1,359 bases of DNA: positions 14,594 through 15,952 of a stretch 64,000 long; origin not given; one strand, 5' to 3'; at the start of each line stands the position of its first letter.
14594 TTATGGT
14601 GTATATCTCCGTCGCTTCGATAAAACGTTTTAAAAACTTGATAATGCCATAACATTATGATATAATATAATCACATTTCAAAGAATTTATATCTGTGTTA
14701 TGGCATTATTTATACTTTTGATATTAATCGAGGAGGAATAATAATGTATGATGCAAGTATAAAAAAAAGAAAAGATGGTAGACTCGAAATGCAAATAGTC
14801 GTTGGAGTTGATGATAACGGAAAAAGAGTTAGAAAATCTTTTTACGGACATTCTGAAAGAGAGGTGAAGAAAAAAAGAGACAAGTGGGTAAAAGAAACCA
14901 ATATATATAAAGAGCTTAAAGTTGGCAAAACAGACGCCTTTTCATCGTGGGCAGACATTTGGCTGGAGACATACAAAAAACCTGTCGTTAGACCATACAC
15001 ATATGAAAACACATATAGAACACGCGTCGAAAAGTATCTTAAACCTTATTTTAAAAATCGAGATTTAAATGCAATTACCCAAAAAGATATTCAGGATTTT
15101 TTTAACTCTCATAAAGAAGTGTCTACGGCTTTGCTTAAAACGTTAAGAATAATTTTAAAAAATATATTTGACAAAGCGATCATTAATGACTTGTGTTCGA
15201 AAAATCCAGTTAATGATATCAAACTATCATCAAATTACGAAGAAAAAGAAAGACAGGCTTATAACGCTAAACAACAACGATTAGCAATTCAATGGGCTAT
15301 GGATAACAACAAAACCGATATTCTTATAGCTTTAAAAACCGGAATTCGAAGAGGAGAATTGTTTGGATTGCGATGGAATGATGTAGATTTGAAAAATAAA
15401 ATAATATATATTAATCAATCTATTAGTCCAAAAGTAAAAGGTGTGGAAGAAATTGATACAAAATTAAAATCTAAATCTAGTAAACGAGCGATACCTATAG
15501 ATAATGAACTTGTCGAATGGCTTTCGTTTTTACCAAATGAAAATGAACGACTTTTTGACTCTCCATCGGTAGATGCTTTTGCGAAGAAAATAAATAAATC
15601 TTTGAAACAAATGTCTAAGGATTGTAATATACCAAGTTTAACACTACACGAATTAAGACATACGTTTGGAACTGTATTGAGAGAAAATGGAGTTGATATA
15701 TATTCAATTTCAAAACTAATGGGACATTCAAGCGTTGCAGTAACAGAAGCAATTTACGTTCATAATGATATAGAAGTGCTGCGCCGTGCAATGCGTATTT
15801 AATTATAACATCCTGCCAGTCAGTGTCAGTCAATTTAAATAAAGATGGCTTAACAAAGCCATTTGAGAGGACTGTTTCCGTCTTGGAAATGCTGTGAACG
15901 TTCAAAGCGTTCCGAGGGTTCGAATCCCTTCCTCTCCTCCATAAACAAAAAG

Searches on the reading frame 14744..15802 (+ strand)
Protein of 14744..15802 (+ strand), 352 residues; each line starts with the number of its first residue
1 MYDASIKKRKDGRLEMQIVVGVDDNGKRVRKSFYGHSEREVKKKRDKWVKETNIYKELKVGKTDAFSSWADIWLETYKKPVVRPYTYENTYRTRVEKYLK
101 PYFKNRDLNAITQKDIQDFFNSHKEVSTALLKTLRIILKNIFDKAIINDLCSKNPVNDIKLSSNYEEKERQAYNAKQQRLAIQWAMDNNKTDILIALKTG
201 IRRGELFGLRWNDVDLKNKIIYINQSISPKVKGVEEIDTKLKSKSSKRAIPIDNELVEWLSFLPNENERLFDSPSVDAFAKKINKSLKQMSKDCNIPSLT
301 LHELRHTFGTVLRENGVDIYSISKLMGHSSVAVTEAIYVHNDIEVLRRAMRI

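Call 4: search_protein_families(library=pfam, proteins=[window:14744-15802:+], max_evalue=0.01)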
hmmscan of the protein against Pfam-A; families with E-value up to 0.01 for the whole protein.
window:14744-15802:+ (352 aa): 4 families
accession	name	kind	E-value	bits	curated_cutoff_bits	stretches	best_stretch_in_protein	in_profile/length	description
PF00589.27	Phage_integrase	-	6.6e-26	91.6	27.1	1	189-342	24-169/172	Phage integrase family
PF14659.12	Phage_int_SAM_3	-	5.5e-13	49.4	22.6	1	66-122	2-56/58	Phage integrase, N-terminal SAM-like domain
PF22022.2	Phage_int_M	-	3.9e-09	37.1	27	1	66-160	1-94/96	Phage integrase central domain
PF09758.14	FPL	-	0.0051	17.3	26.1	1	122-167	39-85/148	Uncharacterised conserved protein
